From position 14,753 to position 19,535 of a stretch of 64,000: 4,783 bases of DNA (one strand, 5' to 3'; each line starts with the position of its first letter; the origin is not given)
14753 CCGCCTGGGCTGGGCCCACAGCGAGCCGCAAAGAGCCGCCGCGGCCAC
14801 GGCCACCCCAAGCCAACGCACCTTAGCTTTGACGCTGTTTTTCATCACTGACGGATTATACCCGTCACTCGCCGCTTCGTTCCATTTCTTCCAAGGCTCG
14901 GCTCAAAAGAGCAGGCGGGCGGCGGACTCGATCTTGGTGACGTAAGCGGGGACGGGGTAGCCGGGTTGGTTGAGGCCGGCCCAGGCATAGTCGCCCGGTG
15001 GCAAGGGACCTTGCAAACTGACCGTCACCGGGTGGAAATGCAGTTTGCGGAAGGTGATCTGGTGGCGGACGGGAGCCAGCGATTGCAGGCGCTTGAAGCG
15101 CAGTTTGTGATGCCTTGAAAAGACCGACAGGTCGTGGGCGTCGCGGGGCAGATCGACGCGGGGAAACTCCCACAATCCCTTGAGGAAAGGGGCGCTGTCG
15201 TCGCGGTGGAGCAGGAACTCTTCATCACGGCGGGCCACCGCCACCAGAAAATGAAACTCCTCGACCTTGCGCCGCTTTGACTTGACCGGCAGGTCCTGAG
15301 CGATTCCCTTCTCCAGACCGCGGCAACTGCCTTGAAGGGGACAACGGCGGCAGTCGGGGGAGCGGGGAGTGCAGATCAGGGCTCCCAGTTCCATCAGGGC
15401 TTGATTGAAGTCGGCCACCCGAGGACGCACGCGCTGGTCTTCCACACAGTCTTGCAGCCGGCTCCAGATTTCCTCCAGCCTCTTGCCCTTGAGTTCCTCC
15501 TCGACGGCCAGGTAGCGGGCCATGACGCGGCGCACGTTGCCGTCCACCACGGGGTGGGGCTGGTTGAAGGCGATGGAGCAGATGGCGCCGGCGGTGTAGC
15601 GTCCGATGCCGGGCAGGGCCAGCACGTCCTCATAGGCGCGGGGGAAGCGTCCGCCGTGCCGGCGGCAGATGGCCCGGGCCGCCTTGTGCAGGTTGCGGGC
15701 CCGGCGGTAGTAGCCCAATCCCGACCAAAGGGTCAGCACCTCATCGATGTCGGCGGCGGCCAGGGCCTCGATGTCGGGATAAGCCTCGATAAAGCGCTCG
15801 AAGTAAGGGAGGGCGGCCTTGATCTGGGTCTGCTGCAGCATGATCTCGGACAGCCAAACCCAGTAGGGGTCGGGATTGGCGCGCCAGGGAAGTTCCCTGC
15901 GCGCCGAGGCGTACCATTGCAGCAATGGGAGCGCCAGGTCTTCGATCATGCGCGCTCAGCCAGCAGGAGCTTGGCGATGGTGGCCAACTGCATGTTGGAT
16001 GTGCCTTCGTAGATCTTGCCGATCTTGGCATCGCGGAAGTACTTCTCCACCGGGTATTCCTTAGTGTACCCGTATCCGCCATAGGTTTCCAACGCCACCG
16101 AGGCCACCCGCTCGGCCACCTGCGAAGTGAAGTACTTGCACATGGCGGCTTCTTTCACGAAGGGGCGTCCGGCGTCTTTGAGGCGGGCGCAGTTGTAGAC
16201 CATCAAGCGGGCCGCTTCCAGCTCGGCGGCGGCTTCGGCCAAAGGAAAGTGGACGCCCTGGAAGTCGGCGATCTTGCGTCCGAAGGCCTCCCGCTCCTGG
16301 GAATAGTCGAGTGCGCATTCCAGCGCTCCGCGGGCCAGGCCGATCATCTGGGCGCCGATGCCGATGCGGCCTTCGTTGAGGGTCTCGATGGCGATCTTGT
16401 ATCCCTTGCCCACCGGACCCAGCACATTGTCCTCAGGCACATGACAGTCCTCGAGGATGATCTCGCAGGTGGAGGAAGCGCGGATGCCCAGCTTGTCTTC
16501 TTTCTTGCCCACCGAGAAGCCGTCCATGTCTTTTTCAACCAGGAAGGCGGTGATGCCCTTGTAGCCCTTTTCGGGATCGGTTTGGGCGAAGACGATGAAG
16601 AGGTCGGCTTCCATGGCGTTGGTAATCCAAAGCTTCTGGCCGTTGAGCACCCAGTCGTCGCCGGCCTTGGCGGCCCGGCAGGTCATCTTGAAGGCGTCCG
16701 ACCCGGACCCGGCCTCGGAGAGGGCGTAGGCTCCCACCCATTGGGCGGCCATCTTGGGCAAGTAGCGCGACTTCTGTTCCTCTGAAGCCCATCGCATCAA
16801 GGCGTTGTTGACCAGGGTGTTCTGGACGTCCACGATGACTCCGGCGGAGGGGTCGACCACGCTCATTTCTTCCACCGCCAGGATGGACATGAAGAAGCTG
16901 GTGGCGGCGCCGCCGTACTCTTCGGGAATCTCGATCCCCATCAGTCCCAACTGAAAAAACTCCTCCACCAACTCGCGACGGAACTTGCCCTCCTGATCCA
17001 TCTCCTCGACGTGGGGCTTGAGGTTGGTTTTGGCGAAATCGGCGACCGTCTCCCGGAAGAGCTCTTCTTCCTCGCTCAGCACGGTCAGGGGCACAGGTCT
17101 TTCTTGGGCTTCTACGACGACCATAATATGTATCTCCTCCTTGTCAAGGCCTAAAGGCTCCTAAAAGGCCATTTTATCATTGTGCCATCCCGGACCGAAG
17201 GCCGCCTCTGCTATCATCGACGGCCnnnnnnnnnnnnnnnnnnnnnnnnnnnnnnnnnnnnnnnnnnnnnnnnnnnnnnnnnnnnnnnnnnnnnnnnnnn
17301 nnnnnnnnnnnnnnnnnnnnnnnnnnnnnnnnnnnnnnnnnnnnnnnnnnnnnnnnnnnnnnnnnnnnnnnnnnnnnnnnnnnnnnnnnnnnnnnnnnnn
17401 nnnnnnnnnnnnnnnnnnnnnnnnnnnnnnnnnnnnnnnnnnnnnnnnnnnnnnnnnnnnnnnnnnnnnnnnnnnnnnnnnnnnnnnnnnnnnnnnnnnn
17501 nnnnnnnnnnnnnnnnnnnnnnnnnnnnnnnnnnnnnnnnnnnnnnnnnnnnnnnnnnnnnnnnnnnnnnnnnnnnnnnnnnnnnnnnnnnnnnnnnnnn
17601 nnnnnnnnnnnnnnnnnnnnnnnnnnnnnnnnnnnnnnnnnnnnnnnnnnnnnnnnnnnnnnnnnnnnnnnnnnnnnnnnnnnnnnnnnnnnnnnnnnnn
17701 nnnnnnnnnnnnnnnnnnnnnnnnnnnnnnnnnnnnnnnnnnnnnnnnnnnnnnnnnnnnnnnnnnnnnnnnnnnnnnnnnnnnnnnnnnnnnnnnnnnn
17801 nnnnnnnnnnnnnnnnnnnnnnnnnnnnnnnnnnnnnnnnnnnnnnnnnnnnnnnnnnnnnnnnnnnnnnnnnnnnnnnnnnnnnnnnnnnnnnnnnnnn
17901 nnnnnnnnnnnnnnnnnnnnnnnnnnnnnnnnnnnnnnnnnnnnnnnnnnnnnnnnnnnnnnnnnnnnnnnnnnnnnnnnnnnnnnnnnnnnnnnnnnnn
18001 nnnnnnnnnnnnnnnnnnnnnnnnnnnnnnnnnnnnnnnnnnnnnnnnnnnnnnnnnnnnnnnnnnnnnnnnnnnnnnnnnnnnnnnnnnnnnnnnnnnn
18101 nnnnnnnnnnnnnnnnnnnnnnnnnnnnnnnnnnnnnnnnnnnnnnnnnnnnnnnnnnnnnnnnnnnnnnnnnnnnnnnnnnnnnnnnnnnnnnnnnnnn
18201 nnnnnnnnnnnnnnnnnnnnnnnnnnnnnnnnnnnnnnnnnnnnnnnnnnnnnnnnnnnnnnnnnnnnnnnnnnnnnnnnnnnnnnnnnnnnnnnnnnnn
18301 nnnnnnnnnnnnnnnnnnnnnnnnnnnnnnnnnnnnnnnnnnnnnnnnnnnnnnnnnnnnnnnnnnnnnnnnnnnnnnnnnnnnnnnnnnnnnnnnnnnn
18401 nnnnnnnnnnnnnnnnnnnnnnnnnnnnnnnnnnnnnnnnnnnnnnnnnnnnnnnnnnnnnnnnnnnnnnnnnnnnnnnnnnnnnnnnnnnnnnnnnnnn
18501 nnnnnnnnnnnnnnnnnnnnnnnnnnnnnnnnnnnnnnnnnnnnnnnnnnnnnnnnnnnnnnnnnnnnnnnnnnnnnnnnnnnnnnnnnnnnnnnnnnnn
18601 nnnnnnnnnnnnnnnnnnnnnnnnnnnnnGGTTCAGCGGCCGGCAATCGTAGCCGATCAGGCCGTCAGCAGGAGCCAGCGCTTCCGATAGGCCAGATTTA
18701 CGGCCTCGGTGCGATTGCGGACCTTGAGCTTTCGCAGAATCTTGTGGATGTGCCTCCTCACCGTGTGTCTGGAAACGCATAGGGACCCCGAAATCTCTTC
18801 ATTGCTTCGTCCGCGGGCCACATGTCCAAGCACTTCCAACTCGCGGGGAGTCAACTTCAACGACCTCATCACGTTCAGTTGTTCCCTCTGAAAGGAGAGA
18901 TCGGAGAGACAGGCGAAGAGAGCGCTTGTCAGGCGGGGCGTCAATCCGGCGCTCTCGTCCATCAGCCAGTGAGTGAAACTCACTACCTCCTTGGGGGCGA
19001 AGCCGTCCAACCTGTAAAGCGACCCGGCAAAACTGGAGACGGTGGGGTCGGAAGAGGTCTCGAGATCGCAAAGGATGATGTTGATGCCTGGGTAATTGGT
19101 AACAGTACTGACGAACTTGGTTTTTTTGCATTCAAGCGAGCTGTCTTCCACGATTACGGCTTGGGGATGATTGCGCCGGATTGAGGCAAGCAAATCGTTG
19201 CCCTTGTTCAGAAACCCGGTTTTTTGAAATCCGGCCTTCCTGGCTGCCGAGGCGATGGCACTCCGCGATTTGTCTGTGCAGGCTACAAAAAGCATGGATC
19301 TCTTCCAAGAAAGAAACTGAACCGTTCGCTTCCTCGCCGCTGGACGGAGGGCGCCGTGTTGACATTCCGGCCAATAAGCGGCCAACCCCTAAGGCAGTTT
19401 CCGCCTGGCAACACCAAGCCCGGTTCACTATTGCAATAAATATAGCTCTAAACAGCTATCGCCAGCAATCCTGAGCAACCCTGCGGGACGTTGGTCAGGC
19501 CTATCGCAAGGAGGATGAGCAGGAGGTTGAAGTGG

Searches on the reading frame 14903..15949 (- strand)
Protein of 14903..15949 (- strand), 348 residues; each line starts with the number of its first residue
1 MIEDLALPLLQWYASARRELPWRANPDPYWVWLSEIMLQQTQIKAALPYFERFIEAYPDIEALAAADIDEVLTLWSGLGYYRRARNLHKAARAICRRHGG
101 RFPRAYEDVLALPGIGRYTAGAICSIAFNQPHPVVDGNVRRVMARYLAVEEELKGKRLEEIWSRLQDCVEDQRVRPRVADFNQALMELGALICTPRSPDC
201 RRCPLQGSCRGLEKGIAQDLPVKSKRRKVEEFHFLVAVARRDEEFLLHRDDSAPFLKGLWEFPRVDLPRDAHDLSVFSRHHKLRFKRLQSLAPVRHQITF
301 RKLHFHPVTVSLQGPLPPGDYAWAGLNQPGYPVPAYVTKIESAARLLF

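Call 54: search_protein_families(library=pfam, proteins=[window:14903-15949:-], max_evalue=0.00001)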
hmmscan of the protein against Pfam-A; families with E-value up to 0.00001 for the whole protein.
window:14903-15949:- (348 aa): 3 families
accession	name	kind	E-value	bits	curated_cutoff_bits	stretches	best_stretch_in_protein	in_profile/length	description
PF00730.31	HhH-GPD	-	9.2e-25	87.5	26.2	1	34-164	2-105/108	HhH-GPD superfamily base excision DNA repair protein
PF14815.12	NUDIX_4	-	5.7e-09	36.2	35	1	236-340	2-110/113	NUDIX domain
PF00633.29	HHH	-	1.8e-07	31.1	24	1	97-126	1-30/30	Helix-hairpin-helix motif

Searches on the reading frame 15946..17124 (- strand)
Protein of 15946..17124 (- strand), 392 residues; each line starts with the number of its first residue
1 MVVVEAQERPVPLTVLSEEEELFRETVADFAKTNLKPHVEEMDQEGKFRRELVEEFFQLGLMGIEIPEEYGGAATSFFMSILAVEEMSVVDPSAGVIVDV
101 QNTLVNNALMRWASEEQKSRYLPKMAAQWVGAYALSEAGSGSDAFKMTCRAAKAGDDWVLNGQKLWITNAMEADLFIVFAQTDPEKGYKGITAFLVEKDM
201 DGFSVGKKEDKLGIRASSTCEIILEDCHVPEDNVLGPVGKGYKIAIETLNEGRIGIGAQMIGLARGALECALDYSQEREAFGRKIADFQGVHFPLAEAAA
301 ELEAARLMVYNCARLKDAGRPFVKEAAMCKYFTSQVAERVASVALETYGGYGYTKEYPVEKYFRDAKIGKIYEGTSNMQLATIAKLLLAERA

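Call 54: search_protein_families(library=pfam, proteins=[window:15946-17124:-], max_evalue=0.00001)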
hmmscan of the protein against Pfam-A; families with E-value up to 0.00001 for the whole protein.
window:15946-17124:- (392 aa): 4 families
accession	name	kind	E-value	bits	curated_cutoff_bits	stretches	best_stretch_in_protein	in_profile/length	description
PF00441.29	Acyl-CoA_dh_1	-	2e-50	171.3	22.4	1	239-387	1-149/150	Acyl-CoA dehydrogenase, C-terminal domain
PF02771.21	Acyl-CoA_dh_N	-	1.8e-36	125.4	22.9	1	17-127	1-111/113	Acyl-CoA dehydrogenase, N-terminal domain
PF02770.24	Acyl-CoA_dh_M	-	1.7e-26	92.6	33.3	1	132-227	1-97/97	Acyl-CoA dehydrogenase, middle domain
PF08028.16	Acyl-CoA_dh_2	-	2e-26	93.3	22.7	1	254-376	1-133/134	Acyl-CoA dehydrogenase, C-terminal domain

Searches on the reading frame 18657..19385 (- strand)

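Call 5: search_protein_families(library=pfam, proteins=[window:18657-19385:-])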
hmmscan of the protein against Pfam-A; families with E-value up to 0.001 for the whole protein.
window:18657-19385:- (242 aa): 3 families
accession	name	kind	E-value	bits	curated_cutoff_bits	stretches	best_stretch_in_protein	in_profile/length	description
PF00196.25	GerE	-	2.5e-17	62.7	23.5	1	178-232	3-57/57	Bacterial regulatory proteins, luxR family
PF04545.22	Sigma70_r4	-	3.9e-05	23.5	24.1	1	177-221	4-49/50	Sigma-70, region 4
PF13384.12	HTH_23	-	0.00019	21.6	24.6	1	183-215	8-40/50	Homeodomain-like domain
